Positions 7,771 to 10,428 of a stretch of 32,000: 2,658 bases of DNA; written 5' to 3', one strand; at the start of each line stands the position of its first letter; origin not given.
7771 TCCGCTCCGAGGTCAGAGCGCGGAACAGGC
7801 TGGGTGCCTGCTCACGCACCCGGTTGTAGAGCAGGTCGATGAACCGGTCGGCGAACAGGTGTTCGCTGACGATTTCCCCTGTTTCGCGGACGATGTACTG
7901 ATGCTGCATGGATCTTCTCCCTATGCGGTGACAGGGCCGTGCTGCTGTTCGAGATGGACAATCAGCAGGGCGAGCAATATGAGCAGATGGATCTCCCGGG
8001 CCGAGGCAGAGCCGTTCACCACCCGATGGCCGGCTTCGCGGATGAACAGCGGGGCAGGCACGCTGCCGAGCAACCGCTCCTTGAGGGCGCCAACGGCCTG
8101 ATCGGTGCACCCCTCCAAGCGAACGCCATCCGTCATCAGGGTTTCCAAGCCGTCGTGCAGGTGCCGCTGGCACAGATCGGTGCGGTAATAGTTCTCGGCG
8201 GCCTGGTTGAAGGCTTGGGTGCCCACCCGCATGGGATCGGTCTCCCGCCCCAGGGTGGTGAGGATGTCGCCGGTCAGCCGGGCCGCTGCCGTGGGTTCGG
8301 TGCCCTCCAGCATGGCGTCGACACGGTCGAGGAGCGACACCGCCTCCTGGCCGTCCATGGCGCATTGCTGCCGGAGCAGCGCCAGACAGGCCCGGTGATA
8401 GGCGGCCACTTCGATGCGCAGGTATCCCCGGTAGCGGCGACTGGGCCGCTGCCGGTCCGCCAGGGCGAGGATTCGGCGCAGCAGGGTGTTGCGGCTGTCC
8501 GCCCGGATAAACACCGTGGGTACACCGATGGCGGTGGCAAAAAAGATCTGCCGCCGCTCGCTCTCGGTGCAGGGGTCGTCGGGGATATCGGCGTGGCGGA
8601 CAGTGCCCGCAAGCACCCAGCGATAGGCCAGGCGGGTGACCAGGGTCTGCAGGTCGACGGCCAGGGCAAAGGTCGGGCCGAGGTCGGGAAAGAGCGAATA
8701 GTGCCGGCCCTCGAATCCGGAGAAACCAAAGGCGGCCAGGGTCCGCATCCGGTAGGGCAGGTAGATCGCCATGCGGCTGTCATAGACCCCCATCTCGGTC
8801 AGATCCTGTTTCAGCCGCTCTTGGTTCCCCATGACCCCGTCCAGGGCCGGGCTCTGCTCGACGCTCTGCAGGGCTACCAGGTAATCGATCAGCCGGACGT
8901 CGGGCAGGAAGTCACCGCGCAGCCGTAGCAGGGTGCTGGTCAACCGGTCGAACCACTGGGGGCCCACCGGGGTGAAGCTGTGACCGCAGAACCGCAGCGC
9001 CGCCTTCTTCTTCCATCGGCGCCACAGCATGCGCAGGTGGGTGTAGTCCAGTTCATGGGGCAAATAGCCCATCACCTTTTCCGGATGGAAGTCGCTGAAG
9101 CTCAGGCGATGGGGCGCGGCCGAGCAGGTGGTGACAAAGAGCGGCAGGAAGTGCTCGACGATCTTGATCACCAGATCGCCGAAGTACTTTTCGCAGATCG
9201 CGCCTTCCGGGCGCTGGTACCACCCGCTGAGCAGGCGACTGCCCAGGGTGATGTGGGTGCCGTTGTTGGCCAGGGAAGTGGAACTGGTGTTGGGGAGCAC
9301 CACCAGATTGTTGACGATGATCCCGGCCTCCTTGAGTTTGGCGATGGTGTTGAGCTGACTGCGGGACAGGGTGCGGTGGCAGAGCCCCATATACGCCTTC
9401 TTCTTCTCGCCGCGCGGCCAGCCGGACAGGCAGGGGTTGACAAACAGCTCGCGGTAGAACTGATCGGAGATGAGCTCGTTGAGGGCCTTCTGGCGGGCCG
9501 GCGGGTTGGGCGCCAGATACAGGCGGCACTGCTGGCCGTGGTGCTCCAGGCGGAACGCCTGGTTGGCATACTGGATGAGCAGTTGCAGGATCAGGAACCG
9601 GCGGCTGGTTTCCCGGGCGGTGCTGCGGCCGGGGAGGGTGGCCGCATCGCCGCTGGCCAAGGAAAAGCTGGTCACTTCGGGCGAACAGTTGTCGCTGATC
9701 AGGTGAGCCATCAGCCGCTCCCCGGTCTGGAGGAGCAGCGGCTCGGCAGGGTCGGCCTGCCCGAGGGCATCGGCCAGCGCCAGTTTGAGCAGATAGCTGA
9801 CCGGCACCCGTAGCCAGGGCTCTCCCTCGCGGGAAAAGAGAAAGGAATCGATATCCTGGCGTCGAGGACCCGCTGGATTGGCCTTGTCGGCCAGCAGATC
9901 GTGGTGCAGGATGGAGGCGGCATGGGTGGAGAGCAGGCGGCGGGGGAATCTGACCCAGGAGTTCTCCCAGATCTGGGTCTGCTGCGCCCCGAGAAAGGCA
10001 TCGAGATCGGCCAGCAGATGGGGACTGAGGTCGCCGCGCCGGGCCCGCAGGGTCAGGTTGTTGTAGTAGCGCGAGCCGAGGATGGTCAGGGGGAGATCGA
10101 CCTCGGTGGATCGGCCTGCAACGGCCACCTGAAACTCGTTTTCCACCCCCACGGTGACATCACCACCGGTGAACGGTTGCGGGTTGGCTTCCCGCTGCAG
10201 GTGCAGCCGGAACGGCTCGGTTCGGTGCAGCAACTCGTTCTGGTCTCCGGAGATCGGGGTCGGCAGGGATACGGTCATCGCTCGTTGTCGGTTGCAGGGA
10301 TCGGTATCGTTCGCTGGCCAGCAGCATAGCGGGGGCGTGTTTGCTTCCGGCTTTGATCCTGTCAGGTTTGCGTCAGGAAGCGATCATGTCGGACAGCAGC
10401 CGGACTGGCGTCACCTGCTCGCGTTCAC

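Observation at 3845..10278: Same-strand polar-lipid gene cluster (unknown 785-aa protein, PSD-type, Lgt-type, LpxH-type, GT4) that matches no pathway I can name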

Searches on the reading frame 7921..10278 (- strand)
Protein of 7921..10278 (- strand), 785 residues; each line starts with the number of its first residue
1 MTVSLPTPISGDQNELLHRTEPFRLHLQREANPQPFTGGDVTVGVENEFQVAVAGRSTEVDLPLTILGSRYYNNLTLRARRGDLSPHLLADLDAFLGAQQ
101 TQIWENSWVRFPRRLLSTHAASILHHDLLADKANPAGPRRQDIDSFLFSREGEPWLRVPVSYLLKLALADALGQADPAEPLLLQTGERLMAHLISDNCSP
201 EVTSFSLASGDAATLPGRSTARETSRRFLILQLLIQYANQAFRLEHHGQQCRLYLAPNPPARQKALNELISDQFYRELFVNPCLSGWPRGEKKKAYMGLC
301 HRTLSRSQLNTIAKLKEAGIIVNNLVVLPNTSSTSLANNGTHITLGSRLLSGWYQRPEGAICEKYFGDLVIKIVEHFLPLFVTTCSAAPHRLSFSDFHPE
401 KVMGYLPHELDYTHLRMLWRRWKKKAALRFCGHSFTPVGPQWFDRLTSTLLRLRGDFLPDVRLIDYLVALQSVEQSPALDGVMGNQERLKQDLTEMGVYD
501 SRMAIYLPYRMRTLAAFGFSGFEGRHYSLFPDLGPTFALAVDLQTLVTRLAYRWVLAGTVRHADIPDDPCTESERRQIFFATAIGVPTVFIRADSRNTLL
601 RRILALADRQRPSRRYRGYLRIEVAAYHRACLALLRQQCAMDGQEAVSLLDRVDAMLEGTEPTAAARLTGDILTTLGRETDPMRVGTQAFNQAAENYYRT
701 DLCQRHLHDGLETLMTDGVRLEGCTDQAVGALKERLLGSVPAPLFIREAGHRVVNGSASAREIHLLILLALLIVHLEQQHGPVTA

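Call 8: search_protein_families(library=pfam, proteins=[window:7921-10278:-], max_evalue=0.01)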
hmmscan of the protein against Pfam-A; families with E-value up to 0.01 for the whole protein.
window:7921-10278:- (785 aa): 0 families

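Call 9: search_protein_families(library=ncbifam, proteins=[window:7921-10278:-], max_evalue=0.01)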
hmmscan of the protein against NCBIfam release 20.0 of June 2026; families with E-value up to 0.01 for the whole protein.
window:7921-10278:- (785 aa): 0 families

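Call 10: find_homologous_proteins(query=window:7921-10278:-)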
Query window:7921-10278:- (785 aa): 2947 proteins with E <= 0.001 among 8000 candidates; the best 120 are listed.
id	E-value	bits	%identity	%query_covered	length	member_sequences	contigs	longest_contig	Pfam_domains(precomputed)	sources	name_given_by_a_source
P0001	0.0e+0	1739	97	100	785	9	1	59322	-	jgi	jgi:hypothetical protein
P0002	0.0e+0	1572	87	100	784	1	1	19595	-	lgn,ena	-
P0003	0.0e+0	1542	85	100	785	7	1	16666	-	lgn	-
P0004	0.0e+0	1533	85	100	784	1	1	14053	-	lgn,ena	-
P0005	0.0e+0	1364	76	99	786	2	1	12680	-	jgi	-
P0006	0.0e+0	1335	75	99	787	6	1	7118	-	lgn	-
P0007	0.0e+0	1324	75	99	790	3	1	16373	-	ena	-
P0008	0.0e+0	1320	74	99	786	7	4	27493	-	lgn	-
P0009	0.0e+0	1316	75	97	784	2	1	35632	-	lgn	-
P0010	0.0e+0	1313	75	99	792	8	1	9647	-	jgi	jgi:hypothetical protein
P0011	0.0e+0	1288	73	99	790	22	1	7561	-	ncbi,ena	-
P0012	0.0e+0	1274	73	97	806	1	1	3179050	-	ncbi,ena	-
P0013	0.0e+0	1267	73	97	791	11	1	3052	-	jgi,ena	-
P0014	0.0e+0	1267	71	99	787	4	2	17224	-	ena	-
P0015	0.0e+0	1262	72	99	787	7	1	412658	-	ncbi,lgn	-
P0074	8.0e-247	839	56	92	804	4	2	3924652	-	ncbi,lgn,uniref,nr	ncbi:hypothetical protein JCM30471_21110 [Desulfuromonas carbonis]|uniref:hypothetical protein n=1 T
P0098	5.3e-241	820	56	88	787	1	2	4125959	-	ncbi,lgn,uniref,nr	ncbi:hypothetical protein [Geoalkalibacter halelectricus]|uniref:Uncharacterized protein n=1 Tax=Geo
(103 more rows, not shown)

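Call 11: search_solved_structures(query=window:7921-10278:-, max_evalue=1)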
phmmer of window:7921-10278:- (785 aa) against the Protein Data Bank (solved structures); distinct sequences matched with E-value up to 1: 2.
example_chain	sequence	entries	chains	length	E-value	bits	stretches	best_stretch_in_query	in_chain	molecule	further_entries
1fio_A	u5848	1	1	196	0.5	11.7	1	220-300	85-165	SSO1 PROTEIN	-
9cru_K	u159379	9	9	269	0.9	10.8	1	220-300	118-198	Protein SSO1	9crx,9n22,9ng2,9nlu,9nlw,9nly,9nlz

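Call 13: find_encoding_contigs(protein=P0074, flank=10000, max_places=2)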
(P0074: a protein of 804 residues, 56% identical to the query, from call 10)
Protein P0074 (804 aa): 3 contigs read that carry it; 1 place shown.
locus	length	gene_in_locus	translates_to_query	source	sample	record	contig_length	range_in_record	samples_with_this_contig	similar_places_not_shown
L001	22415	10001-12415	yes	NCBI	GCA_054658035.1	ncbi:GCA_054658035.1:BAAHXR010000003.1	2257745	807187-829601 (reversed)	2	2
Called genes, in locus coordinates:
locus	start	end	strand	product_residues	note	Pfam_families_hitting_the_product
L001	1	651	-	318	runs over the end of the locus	PF05235:CHAD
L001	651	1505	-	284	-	PF03976:PPK2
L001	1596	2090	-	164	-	PF00300:His_Phos_1 (weak)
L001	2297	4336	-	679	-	PF01432:Peptidase_M3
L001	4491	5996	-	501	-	PF13600:DUF4140, PF13598:DUF4139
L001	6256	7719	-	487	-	PF00245:Alk_phosphatase, PF01676:Metalloenzyme (faint)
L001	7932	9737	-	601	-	PF19576:Acyltransf_2, PF13444:Acetyltransf_5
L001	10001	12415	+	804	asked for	-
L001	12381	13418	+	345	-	PF02666:PS_Dcarbxylase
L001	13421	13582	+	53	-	-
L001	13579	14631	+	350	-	PF01790:LGT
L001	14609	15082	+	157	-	PF09835:DUF2062 (weak)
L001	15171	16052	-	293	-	PF11185:DUF2971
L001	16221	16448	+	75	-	-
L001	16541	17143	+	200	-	PF01726:LexA_DNA_bind, PF00717:Peptidase_S24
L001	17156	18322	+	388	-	PF00817:IMS, PF11799:IMS_C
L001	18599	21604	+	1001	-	PF02811:PHP, PF07733:DNA_pol3_alpha, PF17657:DNA_pol3_finger, PF14579:HHH_6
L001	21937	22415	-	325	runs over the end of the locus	PF02568:ThiI, PF03054:tRNA_Me_trans (faint), PF18297:NFACT-R_2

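Call 14: find_encoding_contigs(protein=P0098, flank=10000, max_places=2)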
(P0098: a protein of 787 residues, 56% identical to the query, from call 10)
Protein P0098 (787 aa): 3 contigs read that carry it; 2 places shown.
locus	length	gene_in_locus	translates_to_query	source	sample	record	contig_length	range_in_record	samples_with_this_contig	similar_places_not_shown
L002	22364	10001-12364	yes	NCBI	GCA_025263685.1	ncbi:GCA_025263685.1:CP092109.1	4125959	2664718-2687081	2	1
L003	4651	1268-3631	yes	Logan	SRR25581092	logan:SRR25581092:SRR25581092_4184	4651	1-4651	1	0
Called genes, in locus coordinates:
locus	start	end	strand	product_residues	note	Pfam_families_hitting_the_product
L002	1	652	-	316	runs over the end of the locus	-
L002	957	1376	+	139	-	-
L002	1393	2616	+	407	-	-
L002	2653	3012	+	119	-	-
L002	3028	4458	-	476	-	PF05170:AsmA, PF05359:DUF748, PF13116:YhdP, PF05170:AsmA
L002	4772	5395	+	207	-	PF00857:Isochorismatase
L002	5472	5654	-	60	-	-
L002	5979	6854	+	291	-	PF13354:Beta-lactamase2, PF00768:Peptidase_S11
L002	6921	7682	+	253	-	PF13489:Methyltransf_23 (weak), PF13847:Methyltransf_31 (weak), PF08241:Methyltransf_11, PF08242:Methyltransf_12, PF13649:Methyltransf_25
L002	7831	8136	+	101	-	-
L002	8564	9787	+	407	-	PF00072:Response_reg, PF00512:HisKA (weak), PF02518:HATPase_c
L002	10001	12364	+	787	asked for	-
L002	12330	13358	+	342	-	PF02666:PS_Dcarbxylase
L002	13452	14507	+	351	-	PF01790:LGT (weak)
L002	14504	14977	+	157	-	PF09835:DUF2062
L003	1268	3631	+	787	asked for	-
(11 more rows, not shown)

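Call 17: find_encoding_contigs(protein=window:7921-10278:-, flank=10000, max_places=3)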
Protein window:7921-10278:- (785 aa): 17 contigs read that carry it; 3 places shown.
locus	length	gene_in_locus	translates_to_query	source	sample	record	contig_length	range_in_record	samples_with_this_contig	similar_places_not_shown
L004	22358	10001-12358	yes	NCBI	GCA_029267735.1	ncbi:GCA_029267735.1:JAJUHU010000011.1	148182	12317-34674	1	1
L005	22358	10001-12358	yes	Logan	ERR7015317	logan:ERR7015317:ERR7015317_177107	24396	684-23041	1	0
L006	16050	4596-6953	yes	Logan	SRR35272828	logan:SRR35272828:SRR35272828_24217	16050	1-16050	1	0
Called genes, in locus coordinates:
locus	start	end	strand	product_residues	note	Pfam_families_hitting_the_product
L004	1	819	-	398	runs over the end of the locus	PF25917:BSH_RND, PF25876:HH_MFP_RND, PF25944:Beta-barrel_RND, PF25967:RND-MFP_C, PF25989:YknX_C (weak)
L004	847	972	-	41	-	-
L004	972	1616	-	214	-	PF20142:Scaffold (faint)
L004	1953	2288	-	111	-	PF11604:CusF_Ec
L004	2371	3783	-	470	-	PF07732:Cu-oxidase_3, PF07731:Cu-oxidase_2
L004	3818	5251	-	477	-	PF02321:OEP (faint)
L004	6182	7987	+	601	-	PF00563:EAL, PF00990:GGDEF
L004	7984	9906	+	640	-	PF00672:HAMP (faint), PF00015:MCPsignal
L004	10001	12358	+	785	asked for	-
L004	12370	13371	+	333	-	PF02666:PS_Dcarbxylase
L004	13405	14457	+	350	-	PF01790:LGT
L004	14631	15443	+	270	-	PF00149:Metallophos, PF12850:Metallophos_2 (faint)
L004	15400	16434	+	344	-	PF13439:Glyco_transf_4, PF13579:Glyco_trans_4_4, PF00534:Glycos_transf_1, PF13692:Glyco_trans_1_4, PF20706:GT4-conflict (weak)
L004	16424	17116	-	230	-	-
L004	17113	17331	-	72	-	-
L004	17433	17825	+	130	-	-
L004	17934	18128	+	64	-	-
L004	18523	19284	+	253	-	-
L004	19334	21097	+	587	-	PF19576:Acyltransf_2, PF01553:Acyltransferase, PF13444:Acetyltransf_5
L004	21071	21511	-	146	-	PF01451:LMWPc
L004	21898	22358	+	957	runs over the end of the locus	PF07694:5TM-5TMR_LYT, PF00989:PAS, PF08448:PAS_4, PF13426:PAS_9, PF13426:PAS_9, PF13426:PAS_9, PF00512:HisKA, PF02518:HATPase_c, +4 more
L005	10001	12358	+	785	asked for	-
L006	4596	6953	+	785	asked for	-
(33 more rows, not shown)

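Call 18: find_related_loci(query=A1, collection=genome_contigs, flank=10000)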
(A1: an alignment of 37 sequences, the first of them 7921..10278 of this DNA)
Query A1 (785 aa) in genome_contigs; peptide patterns used: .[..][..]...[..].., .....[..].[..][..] (x = any residue, [..] = any of these).
600 stretches matched a pattern (row limit reached: there are more); 583 encode a relative of the query (tblastn E <= 1e-3); the best 80 are kept; 80 distinct loci.
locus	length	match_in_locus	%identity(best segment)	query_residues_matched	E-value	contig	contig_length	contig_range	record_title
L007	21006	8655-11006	74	1-777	0e+0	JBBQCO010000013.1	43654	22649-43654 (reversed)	MAG: Desulfobulbales bacterium isolate Co_metawrap_1229 Cmw_1229_k141_19920374_length_43654_cov_20.0000, whole genome sh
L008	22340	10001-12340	74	1-779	0e+0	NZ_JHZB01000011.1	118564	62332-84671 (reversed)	Desulfobulbus elongatus DSM 2908 Q362DRAFT_scaffold00011.11_C, whole genome shotgun sequence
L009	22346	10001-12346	72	1-779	0e+0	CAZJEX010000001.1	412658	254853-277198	MAG TPA_asm: uncultured Desulfobulbus sp. isolate SRP302447_co4_640 genome assembly, contig: NODE_57_length_412658_cov_7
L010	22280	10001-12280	73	1-761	0e+0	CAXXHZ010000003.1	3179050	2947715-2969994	MAG: uncultured Desulfobulbus sp. isolate bd6dbf35-2021-44f6-84f6-768688d3149b genome assembly, contig: contig_3, whole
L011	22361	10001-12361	69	1-784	0e+0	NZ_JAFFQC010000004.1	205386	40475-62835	Desulfobulbus alkaliphilus strain DSM 24258 NODE_4_length_205386_cov_86.4136, whole genome shotgun sequence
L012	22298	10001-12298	70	21-780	0e+0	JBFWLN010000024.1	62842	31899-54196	MAG: Desulfobulbus sp. isolate CA_2019_NHSR_67 NODE_1218_length_62842_cov_17.009200_NHSR, whole genome shotgun sequence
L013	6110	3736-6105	68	1-783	0e+0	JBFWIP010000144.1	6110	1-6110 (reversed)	MAG: Desulfobulbus sp. isolate CA_2019_NHSR_108 NODE_26808_length_6110_cov_22.085242_NHSR, whole genome shotgun sequence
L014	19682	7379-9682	71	1-762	0e+0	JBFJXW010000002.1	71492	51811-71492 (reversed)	MAG: Desulfobulbus sp. isolate Mix_sand19.2022.05.G.7 k141_868988_length_71492_cov_16.4450, whole genome shotgun sequenc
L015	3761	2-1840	76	151-762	0e+0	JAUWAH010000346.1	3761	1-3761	MAG: Desulfobulbus sp. isolate CSMAG_1289 CSMAG_1289_k141_735682_length_3761_cov_6.0000, whole genome shotgun sequence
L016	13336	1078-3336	66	35-785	0e+0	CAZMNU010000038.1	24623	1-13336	MAG TPA_asm: uncultured Desulfobulbus sp. isolate binchicken_co59_47 genome assembly, contig: NODE_4053_length_24623_cov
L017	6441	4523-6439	73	31-664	0e+0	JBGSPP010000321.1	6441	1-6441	MAG: Desulfobulbus sp. isolate JTS-AC307 k141_2917497, whole genome shotgun sequence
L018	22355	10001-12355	60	1-763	0e+0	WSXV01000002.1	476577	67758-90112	MAG: Desulfobulbaceae bacterium isolate X3_MetaBAT.10 scaffold_2, whole genome shotgun sequence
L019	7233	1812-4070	60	11-764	0e+0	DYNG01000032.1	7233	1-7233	MAG TPA_asm: Desulfocapsa sulfexigens isolate SulCav_FS08_3_52_10 SulCav_FS08_3_6013_length_7233_cov_4_547367, whole gen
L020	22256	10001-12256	56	8-759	0e+0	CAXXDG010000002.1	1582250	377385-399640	MAG: Desulfobulbaceae bacterium isolate 52a12dbd-381b-4cd8-bae8-7ed2e1e98fd8 genome assembly, contig: contig_2, whole ge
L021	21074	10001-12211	55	33-764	0e+0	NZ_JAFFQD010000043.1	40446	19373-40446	Desulfogranum marinum strain DSM 2058 NODE_43_length_40446_cov_27.1662, whole genome shotgun sequence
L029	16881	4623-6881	48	35-779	0e+0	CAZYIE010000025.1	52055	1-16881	MAG TPA_asm: uncultured Smithella sp. isolate binchicken_co113_249 genome assembly, contig: NODE_695_length_52055_cov_4.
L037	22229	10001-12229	51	34-779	0e+0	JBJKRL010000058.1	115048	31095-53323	MAG: Desulfocapsaceae bacterium isolate Bin_58 S1Ck127_2729906_flag_0_multi_11.9990_len_115048, whole genome shotgun seq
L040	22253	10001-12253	50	34-780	0e+0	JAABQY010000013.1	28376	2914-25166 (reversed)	MAG: Desulfobulbaceae bacterium isolate S06.Bin146 Scaffold_13, whole genome shotgun sequence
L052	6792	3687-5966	48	28-779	0e+0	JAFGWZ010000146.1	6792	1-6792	MAG: Deltaproteobacteria bacterium isolate ZodW_Metabat.303 k87_12815218, whole genome shotgun sequence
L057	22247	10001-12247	51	35-774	0e+0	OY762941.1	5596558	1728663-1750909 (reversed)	MAG: uncultured Syntrophobacter sp. isolate 8beb1b32-fcc7-4ae2-b8e9-2f20d438afad genome assembly, chromosome: 1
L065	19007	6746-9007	48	35-781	0e+0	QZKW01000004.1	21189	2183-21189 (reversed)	MAG: Desulfobacteraceae bacterium isolate SURF_3 Ga0104751_1003741, whole genome shotgun sequence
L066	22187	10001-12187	52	35-758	0e+0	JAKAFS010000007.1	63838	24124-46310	MAG: Deltaproteobacteria bacterium isolate WY2.bin112 NODE_595_length_63838_cov_1.674075, whole genome shotgun sequence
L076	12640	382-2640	48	35-779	0e+0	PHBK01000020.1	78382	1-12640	MAG: Deltaproteobacteria bacterium HGW-Deltaproteobacteria-12 bjp_ig2069_scaffold_254, whole genome shotgun sequence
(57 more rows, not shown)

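Call 30: predict_structure(alignment_id=A1)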
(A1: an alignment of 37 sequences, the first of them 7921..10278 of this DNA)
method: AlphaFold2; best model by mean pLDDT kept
length: 785 residues; sequences in the alignment: 37
mean_pLDDT: 76.0   pTM: 0.82
mean pLDDT of the five models: 76.0, 74.8, 74.8, 74.6, 71.9
residues with pLDDT >= 90: 310; 70-90: 243; 50-70: 69; < 50: 163
segments of 3 or more residues with pLDDT < 50: 1-10, 303-338, 396-441, 451-486, 492-512, 523-526, 783-785
pLDDT, mean of each block of 10 residues (from residue 1): 34 75 87 80 87 93 91 88 84 83 89 96 94 92 92 95 96 84 94 82 88 90 96 98 95 83 78 72 77 72 44 34 32 37 85 83 84 88 82 50 34 38 41 43 49 36 31 41 46 43 39 52 61 94 93 93 81 70 67 89 90 74 90 91 85 94 91 80 77 89 96 96 91 93 97 95 97 90 43
secondary structure, 60 per line:
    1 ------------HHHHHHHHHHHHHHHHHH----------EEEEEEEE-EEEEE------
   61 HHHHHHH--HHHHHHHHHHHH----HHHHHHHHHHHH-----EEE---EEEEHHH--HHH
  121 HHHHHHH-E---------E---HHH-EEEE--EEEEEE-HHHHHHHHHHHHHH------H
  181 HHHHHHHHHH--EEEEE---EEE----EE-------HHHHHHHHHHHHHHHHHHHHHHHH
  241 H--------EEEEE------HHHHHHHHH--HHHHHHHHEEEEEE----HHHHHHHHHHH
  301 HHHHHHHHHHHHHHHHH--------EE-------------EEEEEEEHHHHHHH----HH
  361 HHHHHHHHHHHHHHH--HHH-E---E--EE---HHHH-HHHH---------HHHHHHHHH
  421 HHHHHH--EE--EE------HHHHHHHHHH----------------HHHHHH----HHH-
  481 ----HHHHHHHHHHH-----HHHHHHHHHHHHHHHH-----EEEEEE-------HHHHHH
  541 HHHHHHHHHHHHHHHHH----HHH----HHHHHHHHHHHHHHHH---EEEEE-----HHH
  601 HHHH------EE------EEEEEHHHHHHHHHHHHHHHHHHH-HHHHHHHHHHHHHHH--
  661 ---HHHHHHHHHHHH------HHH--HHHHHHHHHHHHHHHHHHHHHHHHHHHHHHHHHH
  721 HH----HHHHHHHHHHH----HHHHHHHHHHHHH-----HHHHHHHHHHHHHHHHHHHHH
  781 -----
elements in order (helices of 4 or more, strands of 3 or more residues): H13-30 E41-48 E50-54 H61-67 H70-81 H86-97 E103-105 E109-112 H118-127 E147-150 E153-158 H160-173 H180-190 E193-197 E201-203 H217-241 E250-254 H261-269 H272-279 E280-285 H290-317 E341-347 H348-354 H359-375 H394-397 H399-402 H412-426 H441-450 H467-472 H485-495 H501-516 E522-527 H535-557 H569-584 E588-592 H598-604 E619-623 H624-642 H644-658 H664-675 H687-722 H727-737 H742-754 H760-780
